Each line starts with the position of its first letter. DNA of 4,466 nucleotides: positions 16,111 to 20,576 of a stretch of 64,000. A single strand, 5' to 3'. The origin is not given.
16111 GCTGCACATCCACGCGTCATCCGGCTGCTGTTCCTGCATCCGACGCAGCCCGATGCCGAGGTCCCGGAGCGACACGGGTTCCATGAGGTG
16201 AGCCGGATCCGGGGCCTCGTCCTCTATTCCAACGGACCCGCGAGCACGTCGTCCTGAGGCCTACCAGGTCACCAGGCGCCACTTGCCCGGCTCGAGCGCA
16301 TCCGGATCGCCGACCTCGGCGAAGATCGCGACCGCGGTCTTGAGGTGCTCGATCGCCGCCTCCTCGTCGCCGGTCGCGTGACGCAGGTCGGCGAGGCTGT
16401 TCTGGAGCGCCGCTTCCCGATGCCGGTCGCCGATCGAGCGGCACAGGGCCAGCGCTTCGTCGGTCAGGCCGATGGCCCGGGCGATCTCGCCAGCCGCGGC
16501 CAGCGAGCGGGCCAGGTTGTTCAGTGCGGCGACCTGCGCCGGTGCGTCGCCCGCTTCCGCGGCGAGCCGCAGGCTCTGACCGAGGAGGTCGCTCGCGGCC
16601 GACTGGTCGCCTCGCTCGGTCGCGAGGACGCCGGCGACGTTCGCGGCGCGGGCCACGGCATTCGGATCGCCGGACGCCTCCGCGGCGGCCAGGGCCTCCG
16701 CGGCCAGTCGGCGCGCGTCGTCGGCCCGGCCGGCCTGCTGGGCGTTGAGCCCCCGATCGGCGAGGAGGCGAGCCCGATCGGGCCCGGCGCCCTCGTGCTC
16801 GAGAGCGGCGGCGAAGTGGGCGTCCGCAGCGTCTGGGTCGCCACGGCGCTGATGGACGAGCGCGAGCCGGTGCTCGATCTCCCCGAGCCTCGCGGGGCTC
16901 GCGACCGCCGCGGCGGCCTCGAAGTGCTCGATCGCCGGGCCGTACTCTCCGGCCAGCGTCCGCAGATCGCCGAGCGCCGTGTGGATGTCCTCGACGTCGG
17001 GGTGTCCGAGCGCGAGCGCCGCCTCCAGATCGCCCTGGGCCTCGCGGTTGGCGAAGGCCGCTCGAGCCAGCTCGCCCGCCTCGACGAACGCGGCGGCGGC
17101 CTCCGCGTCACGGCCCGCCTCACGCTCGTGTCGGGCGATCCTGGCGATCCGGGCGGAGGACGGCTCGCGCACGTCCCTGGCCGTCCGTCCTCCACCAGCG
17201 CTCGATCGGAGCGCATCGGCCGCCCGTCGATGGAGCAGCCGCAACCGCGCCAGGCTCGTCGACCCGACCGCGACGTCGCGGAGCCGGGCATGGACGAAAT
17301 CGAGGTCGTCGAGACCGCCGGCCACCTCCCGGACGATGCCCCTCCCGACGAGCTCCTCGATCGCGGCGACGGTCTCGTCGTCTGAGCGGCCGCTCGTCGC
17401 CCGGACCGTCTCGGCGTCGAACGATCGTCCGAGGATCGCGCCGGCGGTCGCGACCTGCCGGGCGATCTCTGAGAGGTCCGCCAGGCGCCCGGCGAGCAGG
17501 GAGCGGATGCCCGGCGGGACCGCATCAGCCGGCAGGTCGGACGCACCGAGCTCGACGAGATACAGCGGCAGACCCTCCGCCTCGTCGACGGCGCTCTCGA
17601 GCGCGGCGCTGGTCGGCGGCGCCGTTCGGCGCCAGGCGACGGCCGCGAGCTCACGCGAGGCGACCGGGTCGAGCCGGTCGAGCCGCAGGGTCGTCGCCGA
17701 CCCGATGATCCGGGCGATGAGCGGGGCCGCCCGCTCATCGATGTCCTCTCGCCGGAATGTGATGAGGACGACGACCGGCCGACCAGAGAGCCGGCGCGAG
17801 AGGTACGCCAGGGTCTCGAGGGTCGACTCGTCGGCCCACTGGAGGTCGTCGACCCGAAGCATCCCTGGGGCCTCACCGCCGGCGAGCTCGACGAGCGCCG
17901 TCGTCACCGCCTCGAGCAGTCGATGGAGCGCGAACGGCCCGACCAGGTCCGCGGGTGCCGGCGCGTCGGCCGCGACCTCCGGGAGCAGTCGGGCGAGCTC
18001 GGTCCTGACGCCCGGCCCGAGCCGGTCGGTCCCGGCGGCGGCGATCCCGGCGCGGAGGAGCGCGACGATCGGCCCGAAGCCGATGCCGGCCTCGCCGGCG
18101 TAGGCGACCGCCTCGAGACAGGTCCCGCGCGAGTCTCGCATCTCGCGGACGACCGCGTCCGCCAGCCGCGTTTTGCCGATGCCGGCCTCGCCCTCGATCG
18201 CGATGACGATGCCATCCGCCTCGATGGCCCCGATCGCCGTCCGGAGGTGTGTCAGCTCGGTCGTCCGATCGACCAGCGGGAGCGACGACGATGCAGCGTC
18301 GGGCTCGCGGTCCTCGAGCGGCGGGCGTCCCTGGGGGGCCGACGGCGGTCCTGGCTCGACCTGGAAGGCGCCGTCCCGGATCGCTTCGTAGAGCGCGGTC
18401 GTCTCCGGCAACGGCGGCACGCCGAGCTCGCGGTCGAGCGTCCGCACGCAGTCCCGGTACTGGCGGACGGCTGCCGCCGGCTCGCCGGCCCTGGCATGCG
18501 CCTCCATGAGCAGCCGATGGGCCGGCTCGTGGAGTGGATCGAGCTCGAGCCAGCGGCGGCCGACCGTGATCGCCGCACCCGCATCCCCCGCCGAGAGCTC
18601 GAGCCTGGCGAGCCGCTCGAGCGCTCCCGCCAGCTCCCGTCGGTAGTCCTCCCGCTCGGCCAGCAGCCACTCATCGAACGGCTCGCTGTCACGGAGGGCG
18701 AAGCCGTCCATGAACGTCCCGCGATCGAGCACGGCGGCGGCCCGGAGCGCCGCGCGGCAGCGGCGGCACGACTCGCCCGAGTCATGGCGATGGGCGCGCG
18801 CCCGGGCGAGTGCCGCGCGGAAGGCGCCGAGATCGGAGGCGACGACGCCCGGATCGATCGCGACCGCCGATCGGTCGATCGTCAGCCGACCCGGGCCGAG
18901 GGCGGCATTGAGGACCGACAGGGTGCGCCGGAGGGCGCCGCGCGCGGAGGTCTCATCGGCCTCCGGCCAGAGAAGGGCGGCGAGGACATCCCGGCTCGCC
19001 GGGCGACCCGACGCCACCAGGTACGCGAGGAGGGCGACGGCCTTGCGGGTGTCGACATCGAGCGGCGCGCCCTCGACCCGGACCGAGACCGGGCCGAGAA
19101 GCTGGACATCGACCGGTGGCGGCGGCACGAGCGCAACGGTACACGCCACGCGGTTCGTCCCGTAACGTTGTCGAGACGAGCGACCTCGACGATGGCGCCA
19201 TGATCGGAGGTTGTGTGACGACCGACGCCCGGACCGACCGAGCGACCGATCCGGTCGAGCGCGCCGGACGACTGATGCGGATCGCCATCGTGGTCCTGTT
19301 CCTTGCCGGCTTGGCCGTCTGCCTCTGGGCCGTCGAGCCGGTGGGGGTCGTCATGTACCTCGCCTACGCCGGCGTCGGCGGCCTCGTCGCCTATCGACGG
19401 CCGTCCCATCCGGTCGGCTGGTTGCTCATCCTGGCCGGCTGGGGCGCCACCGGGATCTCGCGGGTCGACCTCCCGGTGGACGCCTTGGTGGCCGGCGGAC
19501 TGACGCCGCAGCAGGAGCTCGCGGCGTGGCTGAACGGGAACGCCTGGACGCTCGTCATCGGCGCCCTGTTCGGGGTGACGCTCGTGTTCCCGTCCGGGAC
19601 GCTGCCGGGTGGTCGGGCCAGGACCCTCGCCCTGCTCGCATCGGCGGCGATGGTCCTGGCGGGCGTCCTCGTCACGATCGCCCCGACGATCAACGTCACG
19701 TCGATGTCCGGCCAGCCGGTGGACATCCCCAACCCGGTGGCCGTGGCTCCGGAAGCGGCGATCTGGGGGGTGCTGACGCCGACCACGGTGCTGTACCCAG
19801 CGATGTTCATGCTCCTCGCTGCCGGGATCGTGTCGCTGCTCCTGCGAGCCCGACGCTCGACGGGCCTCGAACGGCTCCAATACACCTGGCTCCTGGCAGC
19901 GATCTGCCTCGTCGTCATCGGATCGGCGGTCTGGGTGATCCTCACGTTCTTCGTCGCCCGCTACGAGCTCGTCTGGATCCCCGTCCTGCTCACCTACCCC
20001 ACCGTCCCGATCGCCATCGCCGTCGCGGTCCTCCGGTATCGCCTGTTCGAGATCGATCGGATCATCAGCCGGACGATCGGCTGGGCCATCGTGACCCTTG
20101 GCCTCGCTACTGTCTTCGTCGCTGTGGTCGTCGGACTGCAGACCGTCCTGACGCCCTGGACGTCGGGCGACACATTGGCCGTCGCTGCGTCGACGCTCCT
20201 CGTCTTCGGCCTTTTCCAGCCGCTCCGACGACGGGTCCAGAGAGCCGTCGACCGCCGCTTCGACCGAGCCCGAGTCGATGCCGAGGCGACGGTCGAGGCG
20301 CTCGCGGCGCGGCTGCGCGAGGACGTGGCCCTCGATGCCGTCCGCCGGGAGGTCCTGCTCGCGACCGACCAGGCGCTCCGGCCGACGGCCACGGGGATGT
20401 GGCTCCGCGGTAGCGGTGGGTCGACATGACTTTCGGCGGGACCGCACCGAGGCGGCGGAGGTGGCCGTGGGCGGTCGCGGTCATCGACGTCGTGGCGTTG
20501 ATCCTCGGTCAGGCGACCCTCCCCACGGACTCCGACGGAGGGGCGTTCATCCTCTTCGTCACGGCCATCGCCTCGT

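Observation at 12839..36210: Ten-member expansion of a polytopic membrane family with no output domain (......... / DRRFDR-motif proteins)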

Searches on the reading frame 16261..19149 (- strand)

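Call 8: search_protein_families(library=pfam, proteins=[window:16261-19149:-], max_evalue=0.01)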
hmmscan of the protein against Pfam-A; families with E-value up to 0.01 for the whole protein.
window:16261-19149:- (962 aa): 9 families
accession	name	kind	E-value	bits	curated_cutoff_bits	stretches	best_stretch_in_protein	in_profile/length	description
PF03704.23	BTAD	-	2.9e-23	83.3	22.1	1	106-258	2-146/146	Bacterial transcriptional activator domain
PF13191.12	AAA_16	-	5.2e-18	66.5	32.6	1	292-461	2-166/167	AAA ATPase domain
PF13424.12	TPR_12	-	7.4e-18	65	30.1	3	874-943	4-75/77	Tetratricopeptide repeat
PF00515.34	TPR_1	-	5.4e-05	23.3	27.8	0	761-785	6-30/34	Tetratricopeptide repeat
PF13181.12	TPR_8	-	8.9e-05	22.8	25.7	0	916-942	4-30/34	Tetratricopeptide repeat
PF07719.23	TPR_2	-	0.00021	21.6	27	0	874-903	2-31/34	Tetratricopeptide repeat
PF13401.12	AAA_22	-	0.00052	20.8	27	1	315-461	7-118/130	AAA domain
PF13374.12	TPR_10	-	0.0086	16.5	27.5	1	874-905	3-34/42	Tetratricopeptide repeat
PF05729.18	NACHT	-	0.0086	16.4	26.7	0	315-342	2-29/167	NACHT domain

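Call 70: search_protein_families(library=padloc, proteins=[window:16261-19149:-], max_evalue=0.001)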
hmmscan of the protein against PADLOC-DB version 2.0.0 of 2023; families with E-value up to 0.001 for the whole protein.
window:16261-19149:- (962 aa): 1 family
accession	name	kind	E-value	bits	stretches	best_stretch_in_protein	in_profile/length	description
PDLC01169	TPR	-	0.00044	17.7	1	835-945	111-220/252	TPR repeats containing protein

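Call 71: search_protein_families(library=ncbifam, proteins=[window:16261-19149:-], max_evalue=0.001)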
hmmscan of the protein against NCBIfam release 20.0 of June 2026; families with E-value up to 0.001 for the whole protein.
window:16261-19149:- (962 aa): 6 families
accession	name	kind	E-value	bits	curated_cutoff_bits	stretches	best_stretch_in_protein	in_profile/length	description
TIGR03903.1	TOMM_kin_cyc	equivalog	1.9e-30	105.5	705.75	1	286-701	477-907/1267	TOMM system kinase/cyclase fusion protein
NF053617.1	SARPRegAfsRStmc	equivalog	4.1e-20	71.4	1430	2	15-339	31-346/986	SARP-family global regulator AfsR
NF041717.1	HaaA_phane_TPR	equivalog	1.3e-09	36.8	1125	1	795-948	674-827/882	cyclophane-containing RiPP biosynthesis TPR protein HaaT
NF053720.1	NsdA_fam_reg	subfamily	3.4e-08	33.4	75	1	831-950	199-318/432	NsdA family TPR-like regulatory protein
NF041231.1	BagI_FevR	exception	4.9e-05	22.8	500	1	35-300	14-275/315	AfsR/SARP family transcriptional regulator BagI/FevR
NF002725.1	PRK02603.1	equivalog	0.00023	21.2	143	0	733-819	48-139/173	photosystem I assembly protein Ycf3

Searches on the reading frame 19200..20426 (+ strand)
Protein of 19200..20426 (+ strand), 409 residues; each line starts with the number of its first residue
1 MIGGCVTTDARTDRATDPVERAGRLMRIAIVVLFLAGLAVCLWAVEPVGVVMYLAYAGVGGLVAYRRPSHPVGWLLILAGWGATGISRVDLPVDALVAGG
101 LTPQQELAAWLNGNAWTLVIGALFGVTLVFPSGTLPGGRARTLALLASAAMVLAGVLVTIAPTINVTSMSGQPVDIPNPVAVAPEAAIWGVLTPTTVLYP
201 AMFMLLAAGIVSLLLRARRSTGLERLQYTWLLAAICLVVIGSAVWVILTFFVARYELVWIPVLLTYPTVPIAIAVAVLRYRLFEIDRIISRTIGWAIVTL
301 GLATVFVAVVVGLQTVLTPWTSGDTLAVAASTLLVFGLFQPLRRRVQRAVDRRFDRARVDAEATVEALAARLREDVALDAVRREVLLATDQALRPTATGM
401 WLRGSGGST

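Call 5: search_protein_families(library=pfam, proteins=[window:19200-20426:+], max_evalue=1)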
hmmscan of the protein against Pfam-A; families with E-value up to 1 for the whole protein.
window:19200-20426:+ (409 aa): 4 families
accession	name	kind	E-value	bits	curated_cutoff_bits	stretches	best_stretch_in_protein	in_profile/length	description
PF16927.11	HisKA_7TM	-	8.2e-06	26.2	28.6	1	201-285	142-222/224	N-terminal 7TM region of histidine kinase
PF09918.14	DUF2148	-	0.12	12.8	25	1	269-313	12-55/68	Uncharacterized protein containing a ferredoxin domain (DUF2148)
PF23928.1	DUF7266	-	0.35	11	27.6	1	12-43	2-31/145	Family of unknown function (DUF7266)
PF19529.4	DUF6057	-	0.42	9.9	29.8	1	149-311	73-238/569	Family of unknown function (DUF6057)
